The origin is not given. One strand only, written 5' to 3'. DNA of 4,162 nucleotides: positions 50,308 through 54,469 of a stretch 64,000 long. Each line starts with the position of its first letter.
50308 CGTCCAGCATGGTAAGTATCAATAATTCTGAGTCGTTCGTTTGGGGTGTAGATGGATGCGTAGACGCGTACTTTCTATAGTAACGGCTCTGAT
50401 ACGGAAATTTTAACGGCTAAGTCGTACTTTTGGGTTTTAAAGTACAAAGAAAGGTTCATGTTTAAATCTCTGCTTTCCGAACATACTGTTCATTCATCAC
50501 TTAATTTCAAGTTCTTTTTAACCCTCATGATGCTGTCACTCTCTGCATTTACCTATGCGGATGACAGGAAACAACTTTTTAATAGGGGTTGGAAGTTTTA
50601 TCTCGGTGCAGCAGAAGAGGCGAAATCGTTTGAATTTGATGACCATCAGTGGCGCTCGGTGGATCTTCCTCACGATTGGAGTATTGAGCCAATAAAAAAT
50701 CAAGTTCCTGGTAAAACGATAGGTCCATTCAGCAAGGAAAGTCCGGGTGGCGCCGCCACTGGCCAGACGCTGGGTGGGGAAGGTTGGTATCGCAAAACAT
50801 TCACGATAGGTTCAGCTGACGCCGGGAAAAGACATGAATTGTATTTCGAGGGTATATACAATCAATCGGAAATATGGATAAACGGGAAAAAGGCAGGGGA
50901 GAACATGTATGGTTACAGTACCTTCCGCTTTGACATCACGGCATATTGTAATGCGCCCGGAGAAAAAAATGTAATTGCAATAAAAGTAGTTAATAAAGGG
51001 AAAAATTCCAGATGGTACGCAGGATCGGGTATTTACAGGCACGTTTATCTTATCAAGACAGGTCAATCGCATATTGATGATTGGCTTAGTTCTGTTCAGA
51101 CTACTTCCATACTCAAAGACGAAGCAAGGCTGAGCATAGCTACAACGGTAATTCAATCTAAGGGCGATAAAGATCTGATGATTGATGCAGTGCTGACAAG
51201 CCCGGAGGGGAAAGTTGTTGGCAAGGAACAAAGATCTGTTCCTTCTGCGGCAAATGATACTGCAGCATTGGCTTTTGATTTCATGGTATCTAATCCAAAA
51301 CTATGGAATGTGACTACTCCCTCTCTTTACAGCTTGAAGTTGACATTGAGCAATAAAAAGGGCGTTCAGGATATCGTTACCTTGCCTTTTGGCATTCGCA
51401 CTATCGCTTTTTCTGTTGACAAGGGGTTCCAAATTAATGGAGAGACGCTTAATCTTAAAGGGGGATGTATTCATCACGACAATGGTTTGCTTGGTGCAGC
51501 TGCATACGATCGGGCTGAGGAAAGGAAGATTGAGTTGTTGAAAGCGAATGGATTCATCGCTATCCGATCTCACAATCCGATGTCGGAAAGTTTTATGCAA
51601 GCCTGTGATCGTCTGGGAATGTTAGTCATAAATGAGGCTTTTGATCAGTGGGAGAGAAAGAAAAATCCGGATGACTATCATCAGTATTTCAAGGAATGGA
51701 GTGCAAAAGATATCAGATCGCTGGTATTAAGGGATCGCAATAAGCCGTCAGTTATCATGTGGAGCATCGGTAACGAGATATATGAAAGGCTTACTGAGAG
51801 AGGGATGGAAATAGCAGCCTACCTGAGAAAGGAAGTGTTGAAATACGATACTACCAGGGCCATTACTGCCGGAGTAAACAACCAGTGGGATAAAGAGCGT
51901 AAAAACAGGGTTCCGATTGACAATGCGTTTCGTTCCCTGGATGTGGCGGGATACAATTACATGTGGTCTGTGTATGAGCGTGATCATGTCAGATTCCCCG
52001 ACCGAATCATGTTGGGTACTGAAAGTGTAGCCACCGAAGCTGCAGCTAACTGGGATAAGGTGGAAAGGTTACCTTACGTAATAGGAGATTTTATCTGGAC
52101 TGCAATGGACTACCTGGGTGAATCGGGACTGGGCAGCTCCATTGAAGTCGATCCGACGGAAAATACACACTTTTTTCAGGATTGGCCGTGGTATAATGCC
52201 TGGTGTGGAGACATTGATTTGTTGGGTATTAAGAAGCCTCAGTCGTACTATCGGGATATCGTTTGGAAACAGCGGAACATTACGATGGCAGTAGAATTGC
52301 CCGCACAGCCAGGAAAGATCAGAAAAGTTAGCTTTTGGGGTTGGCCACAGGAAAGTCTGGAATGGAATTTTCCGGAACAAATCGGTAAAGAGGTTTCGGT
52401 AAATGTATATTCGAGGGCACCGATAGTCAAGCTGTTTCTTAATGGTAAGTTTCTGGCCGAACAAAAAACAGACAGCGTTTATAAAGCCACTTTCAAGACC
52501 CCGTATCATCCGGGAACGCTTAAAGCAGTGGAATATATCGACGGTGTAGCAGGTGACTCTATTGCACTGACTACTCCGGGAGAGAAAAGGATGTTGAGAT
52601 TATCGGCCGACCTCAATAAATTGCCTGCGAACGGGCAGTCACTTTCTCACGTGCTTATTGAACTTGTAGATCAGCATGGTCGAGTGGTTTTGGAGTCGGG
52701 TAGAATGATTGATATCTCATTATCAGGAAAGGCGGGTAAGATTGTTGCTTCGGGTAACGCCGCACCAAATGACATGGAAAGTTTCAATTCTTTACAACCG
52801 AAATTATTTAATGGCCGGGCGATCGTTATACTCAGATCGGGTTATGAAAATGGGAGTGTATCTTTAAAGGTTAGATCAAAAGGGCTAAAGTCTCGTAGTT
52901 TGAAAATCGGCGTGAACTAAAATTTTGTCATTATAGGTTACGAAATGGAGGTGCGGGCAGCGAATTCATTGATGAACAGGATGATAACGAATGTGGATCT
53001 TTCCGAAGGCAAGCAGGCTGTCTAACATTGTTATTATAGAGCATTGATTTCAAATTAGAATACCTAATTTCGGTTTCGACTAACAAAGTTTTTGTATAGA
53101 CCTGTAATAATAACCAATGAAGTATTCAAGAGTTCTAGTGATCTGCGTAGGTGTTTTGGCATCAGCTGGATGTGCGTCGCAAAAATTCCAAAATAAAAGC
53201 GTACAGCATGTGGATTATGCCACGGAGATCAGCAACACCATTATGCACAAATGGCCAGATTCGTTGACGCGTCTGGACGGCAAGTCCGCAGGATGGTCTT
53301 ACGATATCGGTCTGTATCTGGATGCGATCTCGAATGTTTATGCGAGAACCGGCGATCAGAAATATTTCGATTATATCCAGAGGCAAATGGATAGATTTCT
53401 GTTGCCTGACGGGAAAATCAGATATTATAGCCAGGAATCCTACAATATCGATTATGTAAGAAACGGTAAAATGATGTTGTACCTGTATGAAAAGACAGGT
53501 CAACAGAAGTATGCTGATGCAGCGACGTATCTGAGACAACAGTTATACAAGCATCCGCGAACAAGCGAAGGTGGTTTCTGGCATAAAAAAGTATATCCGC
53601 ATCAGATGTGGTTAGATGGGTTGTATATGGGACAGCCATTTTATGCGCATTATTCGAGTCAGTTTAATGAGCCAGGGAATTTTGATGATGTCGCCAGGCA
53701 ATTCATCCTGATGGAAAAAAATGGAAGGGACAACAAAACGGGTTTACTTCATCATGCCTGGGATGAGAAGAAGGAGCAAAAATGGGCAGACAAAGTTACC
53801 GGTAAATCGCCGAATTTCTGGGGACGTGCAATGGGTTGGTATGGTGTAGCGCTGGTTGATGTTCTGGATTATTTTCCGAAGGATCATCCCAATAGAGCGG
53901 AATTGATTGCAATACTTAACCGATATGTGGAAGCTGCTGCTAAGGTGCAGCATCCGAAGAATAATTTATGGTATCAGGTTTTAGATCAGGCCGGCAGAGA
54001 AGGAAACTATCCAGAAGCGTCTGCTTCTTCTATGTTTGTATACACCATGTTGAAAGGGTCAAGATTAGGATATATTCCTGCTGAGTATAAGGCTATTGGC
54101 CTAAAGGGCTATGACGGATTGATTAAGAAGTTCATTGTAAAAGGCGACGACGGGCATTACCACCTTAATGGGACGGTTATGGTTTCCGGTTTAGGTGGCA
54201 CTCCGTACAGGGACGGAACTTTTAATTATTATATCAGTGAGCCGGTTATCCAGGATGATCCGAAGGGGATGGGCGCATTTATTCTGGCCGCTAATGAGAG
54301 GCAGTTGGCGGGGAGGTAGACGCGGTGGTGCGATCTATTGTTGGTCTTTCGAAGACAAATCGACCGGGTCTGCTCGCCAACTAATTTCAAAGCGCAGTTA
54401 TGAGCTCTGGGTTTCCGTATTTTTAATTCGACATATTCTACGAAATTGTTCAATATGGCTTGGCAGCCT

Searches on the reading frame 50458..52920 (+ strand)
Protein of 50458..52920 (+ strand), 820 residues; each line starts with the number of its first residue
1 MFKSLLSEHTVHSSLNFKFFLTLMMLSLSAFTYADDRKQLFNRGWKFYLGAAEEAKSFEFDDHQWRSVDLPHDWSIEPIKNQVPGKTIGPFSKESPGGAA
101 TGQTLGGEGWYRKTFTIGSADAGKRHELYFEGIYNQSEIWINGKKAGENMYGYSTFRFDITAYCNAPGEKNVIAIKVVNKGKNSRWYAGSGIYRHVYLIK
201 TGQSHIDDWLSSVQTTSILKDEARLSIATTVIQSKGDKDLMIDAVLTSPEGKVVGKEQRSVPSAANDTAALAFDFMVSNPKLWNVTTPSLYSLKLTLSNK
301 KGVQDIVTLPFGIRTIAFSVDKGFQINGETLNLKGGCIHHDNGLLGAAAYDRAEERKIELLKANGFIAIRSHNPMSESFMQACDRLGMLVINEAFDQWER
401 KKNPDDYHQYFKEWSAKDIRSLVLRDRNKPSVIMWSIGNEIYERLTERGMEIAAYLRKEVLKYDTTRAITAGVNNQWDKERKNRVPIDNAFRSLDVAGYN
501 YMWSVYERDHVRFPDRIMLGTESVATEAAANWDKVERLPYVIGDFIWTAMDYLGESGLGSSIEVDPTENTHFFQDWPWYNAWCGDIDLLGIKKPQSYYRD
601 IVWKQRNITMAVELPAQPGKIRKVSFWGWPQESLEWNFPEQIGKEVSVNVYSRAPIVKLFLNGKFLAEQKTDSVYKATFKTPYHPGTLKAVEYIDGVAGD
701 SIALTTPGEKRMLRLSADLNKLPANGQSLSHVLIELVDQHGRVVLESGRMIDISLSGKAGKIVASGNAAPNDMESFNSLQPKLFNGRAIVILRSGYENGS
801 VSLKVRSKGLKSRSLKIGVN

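Call 3: search_protein_families(library=pfam, proteins=[window:50458-52920:+])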
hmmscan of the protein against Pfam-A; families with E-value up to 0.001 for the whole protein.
window:50458-52920:+ (820 aa): 7 families
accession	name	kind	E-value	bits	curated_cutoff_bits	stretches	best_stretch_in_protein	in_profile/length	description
PF02837.24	Glyco_hydro_2_N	-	2.4e-25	89.9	28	1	41-201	4-168/169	Glycosyl hydrolases family 2, sugar binding domain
PF18565.7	Glyco_hydro2_C5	-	4.3e-25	88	32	1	713-815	1-102/103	Glycoside hydrolase family 2 C-terminal domain 5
PF02836.23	Glyco_hydro_2_C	-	2.7e-19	69.9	21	1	321-482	5-170/302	Glycosyl hydrolases family 2, TIM barrel domain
PF16355.11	DUF4982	-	1.8e-15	57.1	23.9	1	643-696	1-57/61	Domain of unknown function (DUF4982)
PF00703.27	Glyco_hydro_2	-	3.2e-13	50.8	23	1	212-314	5-109/109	Glycosyl hydrolases family 2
PF22666.2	Glyco_hydro_2_N2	-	2.5e-08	34.6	27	1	110-182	51-122/167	Glycosyl hydrolase 2 galactose-binding domain-like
PF13364.12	BetaGal_ABD2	-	0.00024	22.2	23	0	104-182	32-111/112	Beta-galactosidase second all-beta domain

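Call 4: search_protein_families(library=ncbifam, proteins=[window:50458-52920:+])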
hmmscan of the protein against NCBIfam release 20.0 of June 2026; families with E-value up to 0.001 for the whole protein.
window:50458-52920:+ (820 aa): 11 families
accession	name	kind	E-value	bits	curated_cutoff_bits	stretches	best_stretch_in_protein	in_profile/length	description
NF041463.1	GalB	equivalog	2.1e-161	538.7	900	2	58-502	93-533/869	beta-galactosidase GalB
NF041462.1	GalA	equivalog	7.9e-156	520.3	900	2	49-526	30-481/763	beta-galactosidase GalA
NF050095.1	BetGlucuronLacZ4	equivalog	3.2e-52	177.5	950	1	28-475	6-441/666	beta-glucuronidase LacZ4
NF052611.1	beta_gal_Bga2A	equivalog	7.1e-49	166.6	999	1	38-457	37-472/1007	beta-galactosidase, LacZ type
NF041100.1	betagal_LacZ_Ttogales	equivalog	2e-40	138.4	2000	1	28-550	28-544/1090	beta-galactosidase LacZ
NF007666.0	PRK10340.1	equivalog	2.3e-40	138.3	1284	1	63-454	69-458/1030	beta-galactosidase subunit alpha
NF007538.0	PRK10150.1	equivalog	2.3e-38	131.9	544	1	107-476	65-454/607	beta-glucuronidase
NF049891.1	Bet1-4galacdseBT4156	equivalog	5.4e-37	127.2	1700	1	61-440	40-407/946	exo-beta-1,4-galactosidase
NF007074.0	PRK09525.1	subfamily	3.3e-35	121.1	1221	1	35-440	49-462/1027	beta-galactosidase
NF049877.1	GlucurArabfur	equivalog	1.7e-29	102.1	1800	1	41-441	372-770/1400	beta-d-glucuronidase/beta-L-arabinofuranosidase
NF049890.1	Bet1-4galacdseBT4151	equivalog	6.5e-24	83.9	1500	1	107-496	107-502/952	exo-beta-1,4-galactosidase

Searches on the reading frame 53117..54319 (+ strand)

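Call 3: search_protein_families(library=pfam, proteins=[window:53117-54319:+])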
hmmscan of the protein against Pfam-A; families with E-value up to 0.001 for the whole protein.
window:53117-54319:+ (400 aa): 1 family
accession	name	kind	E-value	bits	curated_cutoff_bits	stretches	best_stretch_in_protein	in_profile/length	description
PF07470.19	Glyco_hydro_88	-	2.1e-104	349.7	26.6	1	36-395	3-348/352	Glycosyl Hydrolase Family 88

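Call 4: search_protein_families(library=ncbifam, proteins=[window:53117-54319:+])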
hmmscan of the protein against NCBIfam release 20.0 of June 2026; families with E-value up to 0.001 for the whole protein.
window:53117-54319:+ (400 aa): 1 family
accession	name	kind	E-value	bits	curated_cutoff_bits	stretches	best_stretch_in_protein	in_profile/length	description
NF051900.1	BetGalacBglBAgro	equivalog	4.5e-30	104.8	420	1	59-341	18-287/333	beta-galactosidase BglB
